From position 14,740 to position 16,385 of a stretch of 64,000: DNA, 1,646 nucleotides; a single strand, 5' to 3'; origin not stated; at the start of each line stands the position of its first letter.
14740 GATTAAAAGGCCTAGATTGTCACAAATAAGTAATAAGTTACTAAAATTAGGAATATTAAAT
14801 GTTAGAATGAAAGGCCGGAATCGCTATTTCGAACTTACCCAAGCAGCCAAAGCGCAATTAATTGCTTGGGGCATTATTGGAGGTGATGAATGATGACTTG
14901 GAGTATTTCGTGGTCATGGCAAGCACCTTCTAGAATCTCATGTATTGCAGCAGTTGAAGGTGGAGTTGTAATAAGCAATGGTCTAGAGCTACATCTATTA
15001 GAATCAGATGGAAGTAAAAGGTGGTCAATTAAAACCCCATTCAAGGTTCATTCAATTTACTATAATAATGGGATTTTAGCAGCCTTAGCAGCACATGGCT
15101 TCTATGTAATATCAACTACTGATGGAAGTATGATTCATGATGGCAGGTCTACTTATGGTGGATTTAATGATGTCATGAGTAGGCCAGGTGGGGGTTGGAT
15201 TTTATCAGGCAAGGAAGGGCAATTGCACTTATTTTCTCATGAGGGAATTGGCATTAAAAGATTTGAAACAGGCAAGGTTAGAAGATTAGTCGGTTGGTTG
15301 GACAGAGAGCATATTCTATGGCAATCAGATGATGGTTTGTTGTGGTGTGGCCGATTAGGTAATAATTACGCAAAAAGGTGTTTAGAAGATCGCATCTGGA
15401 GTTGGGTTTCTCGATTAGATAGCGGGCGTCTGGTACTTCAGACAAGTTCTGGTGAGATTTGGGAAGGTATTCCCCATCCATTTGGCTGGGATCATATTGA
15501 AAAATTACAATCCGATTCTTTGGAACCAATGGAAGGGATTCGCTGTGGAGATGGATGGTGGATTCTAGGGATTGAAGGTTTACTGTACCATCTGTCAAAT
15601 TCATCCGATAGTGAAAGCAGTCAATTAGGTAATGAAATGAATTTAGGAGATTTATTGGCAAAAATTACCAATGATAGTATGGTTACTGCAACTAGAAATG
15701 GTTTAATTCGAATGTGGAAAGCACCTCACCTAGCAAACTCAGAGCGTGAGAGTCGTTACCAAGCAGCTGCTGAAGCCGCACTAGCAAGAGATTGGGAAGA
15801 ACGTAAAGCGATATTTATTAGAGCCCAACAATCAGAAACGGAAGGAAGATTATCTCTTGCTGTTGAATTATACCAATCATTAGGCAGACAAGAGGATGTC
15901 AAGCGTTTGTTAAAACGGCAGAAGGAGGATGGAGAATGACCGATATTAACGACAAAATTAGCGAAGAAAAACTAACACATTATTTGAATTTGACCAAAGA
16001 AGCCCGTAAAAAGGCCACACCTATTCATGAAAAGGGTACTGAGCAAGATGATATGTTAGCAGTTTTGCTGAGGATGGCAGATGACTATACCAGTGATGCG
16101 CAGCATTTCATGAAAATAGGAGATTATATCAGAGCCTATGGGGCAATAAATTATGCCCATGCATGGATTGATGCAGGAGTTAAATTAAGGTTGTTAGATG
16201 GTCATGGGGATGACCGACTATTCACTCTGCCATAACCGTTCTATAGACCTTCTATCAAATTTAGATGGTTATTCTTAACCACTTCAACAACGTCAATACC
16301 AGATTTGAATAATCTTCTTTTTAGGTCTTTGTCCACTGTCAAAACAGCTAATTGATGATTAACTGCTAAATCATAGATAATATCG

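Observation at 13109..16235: Three-gene overlapping operon: archaeal ATPase with Walker-A Lys-to-Arg substitution and C-terminal wHTH, a beta-propeller protein and a 99-aa protein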

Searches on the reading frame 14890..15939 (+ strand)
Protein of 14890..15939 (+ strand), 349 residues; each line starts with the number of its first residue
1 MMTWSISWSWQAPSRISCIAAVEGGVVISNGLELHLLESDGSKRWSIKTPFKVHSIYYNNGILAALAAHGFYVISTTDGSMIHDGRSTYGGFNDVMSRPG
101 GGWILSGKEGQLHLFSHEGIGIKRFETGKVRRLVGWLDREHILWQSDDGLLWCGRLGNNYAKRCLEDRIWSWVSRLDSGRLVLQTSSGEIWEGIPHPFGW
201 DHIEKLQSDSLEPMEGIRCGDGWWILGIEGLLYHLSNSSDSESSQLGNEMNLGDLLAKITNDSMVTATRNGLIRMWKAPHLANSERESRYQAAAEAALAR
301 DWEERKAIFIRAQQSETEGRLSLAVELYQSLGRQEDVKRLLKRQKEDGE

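Call 3: search_protein_families(library=pfam, proteins=[window:14890-15939:+], max_evalue=1)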
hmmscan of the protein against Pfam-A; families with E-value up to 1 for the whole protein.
window:14890-15939:+ (349 aa): 2 families
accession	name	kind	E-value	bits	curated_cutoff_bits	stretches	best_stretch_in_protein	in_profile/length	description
PF14810.12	TGT_C2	-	0.024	15.3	25.3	0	51-84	33-67/72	Patch-forming domain C2 of tRNA-guanine transglycosylase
PF11150.13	DUF2927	-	0.052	14.1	26.2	1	259-340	81-161/206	Protein of unknown function (DUF2927)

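Call 4: search_protein_families(library=ncbifam, proteins=[window:14890-15939:+], max_evalue=1)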
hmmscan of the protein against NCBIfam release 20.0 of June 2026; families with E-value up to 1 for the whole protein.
window:14890-15939:+ (349 aa): 0 families

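Call 11: find_homologous_proteins(query=window:14890-15939:+)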
Query window:14890-15939:+ (349 aa): 140 proteins with E <= 0.001 among 5369 candidates; the best 120 are listed.
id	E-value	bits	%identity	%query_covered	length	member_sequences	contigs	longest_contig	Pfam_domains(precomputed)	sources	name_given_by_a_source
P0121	1.0e-227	773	97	100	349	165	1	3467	-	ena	-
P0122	2.6e-204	696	85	100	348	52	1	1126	-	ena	-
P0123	1.6e-198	677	83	100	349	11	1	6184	-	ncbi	-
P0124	3.6e-198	676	82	100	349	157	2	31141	-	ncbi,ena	-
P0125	2.2e-197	673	83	100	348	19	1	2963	-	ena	-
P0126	3.6e-197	673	82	100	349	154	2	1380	-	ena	-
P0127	6.3e-197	672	83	100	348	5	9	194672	-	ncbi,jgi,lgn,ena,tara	tara:strand:- start:517 stop:1563 length:1047 start_codon:yes stop_codon:yes gene_type:complete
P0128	1.3e-195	667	82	100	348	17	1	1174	-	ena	-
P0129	2.8e-195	666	82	100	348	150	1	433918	-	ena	-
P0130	4.2e-194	662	82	100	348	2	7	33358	-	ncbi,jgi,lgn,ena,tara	tara:strand:- start:2147 stop:3193 length:1047 start_codon:yes stop_codon:yes gene_type:complete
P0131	3.7e-191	653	80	100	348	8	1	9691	-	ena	-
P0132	5.8e-191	652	81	100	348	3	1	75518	-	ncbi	-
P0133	3.2e-186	637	79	100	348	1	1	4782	-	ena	-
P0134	2.6e-182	624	76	100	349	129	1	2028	-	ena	-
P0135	1.2e-175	602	74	100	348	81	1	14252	-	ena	-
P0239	1.8e-89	318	43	98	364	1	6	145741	-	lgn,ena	-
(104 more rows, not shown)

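Call 12: find_encoding_contigs(protein=P0239, flank=8000, max_places=2)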
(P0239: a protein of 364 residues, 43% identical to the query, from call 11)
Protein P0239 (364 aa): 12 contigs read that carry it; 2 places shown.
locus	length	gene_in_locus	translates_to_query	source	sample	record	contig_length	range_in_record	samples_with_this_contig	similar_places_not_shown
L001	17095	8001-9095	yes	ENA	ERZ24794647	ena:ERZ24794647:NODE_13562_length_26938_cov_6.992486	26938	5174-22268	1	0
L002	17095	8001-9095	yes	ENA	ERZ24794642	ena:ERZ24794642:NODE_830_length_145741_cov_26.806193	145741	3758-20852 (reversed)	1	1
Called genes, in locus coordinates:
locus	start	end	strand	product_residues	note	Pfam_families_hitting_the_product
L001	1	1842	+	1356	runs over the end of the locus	PF02463:SMC_N, PF13175:AAA_15, PF13304:AAA_21 (weak), PF13476:AAA_23, PF13555:AAA_29 (weak), PF06470:SMC_hinge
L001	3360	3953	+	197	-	PF04079:SMC_ScpB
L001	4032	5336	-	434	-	PF00368:HMG-CoA_red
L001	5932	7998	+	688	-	-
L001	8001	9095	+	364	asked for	-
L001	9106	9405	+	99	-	PF04010:DUF357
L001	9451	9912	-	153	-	-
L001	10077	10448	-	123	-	PF18477:PIN_9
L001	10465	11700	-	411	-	PF00009:GTP_EFTU, PF03144:GTP_EFTU_D2 (weak), PF09173:eIF2_C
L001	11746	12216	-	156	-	PF01092:Ribosomal_S6e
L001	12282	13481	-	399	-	PF05621:TniB (weak), PF13191:AAA_16, PF13401:AAA_22, PF00004:AAA (weak), PF22703:Cdc6_lid, PF09079:WHD_Cdc6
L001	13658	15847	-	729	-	-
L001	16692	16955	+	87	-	PF05656:DUF805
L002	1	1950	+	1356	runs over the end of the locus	PF02463:SMC_N, PF13175:AAA_15, PF13304:AAA_21 (weak), PF13476:AAA_23, PF13555:AAA_29 (weak), PF06470:SMC_hinge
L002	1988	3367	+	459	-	-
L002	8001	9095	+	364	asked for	-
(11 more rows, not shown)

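Call 23: predict_structure(alignment_id=A2)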
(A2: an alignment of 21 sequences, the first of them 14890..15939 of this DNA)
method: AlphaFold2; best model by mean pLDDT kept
length: 349 residues; sequences in the alignment: 21
mean_pLDDT: 88.4   pTM: 0.76
mean pLDDT of the five models: 88.4, 87.4, 83.3, 79.2, 77.6
residues with pLDDT >= 90: 211; 70-90: 109; 50-70: 26; < 50: 3
segments of 3 or more residues with pLDDT < 50: none
pLDDT, mean of each block of 10 residues (from residue 1): 84 96 94 95 94 94 93 94 81 93 93 92 93 94 96 90 93 94 92 93 81 91 91 72 71 93 95 93 75 64 81 90 86 85 74
secondary structure, 60 per line:
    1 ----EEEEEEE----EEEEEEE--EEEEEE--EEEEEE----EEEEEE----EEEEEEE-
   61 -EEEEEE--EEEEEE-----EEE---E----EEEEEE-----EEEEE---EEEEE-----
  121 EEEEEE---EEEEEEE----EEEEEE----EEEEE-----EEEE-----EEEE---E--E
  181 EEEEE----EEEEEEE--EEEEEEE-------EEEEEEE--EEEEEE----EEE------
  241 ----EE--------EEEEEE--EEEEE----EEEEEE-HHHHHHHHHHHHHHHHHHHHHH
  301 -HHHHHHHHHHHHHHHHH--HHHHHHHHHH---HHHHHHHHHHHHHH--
elements in order: E5-11 E16-22 E25-30 E33-38 E43-48 E53-59 E62-67 E70-75 E81-83 E92-97 E103-107 E111-115 E121-126 E130-136 E141-146 E151-155 E161-164 E170-173 E180-185 E190-196 E199-205 E213-219 E222-227 E232-234 E255-260 E263-267 E272-277 H279-300 H302-318 H321-330 H334-347

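Call 29: fold_search(model_id=the predicted structure, library=pdb)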
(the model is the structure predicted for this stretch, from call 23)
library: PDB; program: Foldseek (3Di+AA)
matches with E <= 10: 1869; with E <= 0.001: 1729
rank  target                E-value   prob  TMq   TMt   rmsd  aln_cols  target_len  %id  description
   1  4imm_A                1.0e-12  1.00  0.50  0.52   8.4       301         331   13  The crystal structure of BamB from Moraxella catarrhalis (released 2014-03-26)
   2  9e0z_D                1.3e-12  1.00  0.62  0.67   4.1       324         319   11  Dimeric motor domains from phi-like dynein-1 bound to a Lis1 dimer under Nde1-Lis1 condition (released 2025-08-06)
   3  4j82_B                1.8e-12  1.00  0.63  0.72   4.5       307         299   10  Crystal structure of beta'-COP/Insig-2 complex (released 2013-03-27)
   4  4imm_B                2.9e-12  1.00  0.54  0.58   5.6       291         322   13  The crystal structure of BamB from Moraxella catarrhalis (released 2014-03-26)
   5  8tid_w                3.0e-12  1.00  0.58  0.19  29.8       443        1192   10  Combined linker domain of N-DRC and associated proteins Tetrahymena (released 2023-09-27)
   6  8bbg_A                4.2e-12  1.00  0.54  0.17   5.7       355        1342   11  Structure of the IFT-A complex; anterograde IFT-A train model (released 2022-12-21)
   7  9wey_B                6.4e-12  1.00  0.61  0.63   4.4       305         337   10  Structure of HCMV UL33 in complex with human Gs protein (released 2026-02-25)
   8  6byn_W                7.5e-12  1.00  0.63  0.71   4.7       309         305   10  Crystal structure of WDR5-Mb(S4) monobody complex (released 2018-07-04)
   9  9rsc_7                8.4e-12  1.00  0.64  0.59   4.3       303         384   11  Ternary complex of an improved charged molecular glue degrader ZZ2-SO2H, BRD4(BD1) neosubstrate, and the CTLH E3 ligas (released 2026-04-08)
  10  9dzy_E                8.8e-12  1.00  0.63  0.68   5.1       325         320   12  Cryo-EM structure of Pre-Chi dynein bound to Lis1 (released 2025-07-09)
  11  4cy5_A                8.8e-12  1.00  0.63  0.71   4.6       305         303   11  Crystal structure of the NSL1-WDS-NSL2 complex. (released 2014-05-14)
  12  7kqq_B                9.3e-12  1.00  0.62  0.70   4.8       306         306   10  Crystal structure of human WDR55 (released 2020-12-30)
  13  9ekp_B                9.8e-12  1.00  0.62  0.69   4.7       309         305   11  Crystal structure of WDR55 in complex with XS381774 (released 2025-12-10)
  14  9qpq_F                1.0e-11  1.00  0.61  0.38   4.7       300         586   11  The structure of the COPI leaf bound to GOLPH3 (released 2025-10-22)
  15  7mq8_LS               1.0e-11  1.00  0.64  0.51   4.2       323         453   16  Cryo-EM structure of the human SSU processome, state pre-A1 (released 2021-09-22)
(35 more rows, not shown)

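Call 84: search_protein_families(library=padloc, proteins=[window:14890-15939:+], max_evalue=0.01)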
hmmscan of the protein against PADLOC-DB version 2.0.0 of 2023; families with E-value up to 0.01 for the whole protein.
window:14890-15939:+ (349 aa): 0 families

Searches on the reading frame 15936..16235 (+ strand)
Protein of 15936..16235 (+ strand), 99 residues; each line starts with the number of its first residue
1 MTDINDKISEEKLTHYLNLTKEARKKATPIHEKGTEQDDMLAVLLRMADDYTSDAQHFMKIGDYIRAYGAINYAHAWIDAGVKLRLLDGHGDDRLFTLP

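Call 3: search_protein_families(library=pfam, proteins=[window:15936-16235:+], max_evalue=1)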
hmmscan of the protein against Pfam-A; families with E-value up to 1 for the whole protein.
window:15936-16235:+ (99 aa): 1 family
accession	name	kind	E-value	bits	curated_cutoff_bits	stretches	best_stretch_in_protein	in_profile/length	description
PF04010.18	DUF357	-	3.1e-20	72.4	29.4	1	16-87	2-73/73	Protein of unknown function (DUF357)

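Call 4: search_protein_families(library=ncbifam, proteins=[window:15936-16235:+], max_evalue=1)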
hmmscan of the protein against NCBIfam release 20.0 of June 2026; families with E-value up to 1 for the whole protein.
window:15936-16235:+ (99 aa): 1 family
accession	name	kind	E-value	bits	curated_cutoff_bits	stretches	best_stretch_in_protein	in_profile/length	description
TIGR00295.1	TIGR00295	hypoth_equivalog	0.071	12.9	172.35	1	7-69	9-75/164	TIGR00295 family protein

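Call 8: search_solved_structures(query=window:15936-16235:+, max_evalue=1, show_alignments=2)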
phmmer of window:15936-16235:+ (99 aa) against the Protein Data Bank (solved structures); distinct sequences matched with E-value up to 1: 3.
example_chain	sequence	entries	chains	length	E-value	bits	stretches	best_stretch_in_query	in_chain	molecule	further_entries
2pmr_A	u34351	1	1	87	1.9e-05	28.2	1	37-91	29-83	Uncharacterized protein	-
2oo2_A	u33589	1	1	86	2.6e-05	27.7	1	43-87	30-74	Hypothetical protein AF_1782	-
4fzo_A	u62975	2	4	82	0.005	20.4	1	37-81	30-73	uranyl binding protein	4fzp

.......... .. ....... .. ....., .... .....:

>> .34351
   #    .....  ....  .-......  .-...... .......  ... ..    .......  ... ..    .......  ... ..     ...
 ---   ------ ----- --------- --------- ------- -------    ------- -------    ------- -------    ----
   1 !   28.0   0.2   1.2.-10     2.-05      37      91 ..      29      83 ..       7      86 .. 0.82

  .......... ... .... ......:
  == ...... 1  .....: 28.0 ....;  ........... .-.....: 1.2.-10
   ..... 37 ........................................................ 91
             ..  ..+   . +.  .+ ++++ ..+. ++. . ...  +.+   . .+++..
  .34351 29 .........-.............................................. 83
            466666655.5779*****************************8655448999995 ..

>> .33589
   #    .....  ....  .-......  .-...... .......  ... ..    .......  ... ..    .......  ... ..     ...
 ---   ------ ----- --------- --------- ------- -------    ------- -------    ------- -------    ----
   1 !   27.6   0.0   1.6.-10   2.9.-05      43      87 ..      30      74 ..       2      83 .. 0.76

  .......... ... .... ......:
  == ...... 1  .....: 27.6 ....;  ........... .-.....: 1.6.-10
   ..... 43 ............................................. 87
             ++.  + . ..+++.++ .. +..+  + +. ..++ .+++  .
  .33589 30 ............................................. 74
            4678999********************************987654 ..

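Call 84: search_protein_families(library=padloc, proteins=[window:15936-16235:+], max_evalue=0.01)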
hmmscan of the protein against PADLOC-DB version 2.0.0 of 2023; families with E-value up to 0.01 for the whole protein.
window:15936-16235:+ (99 aa): 0 families
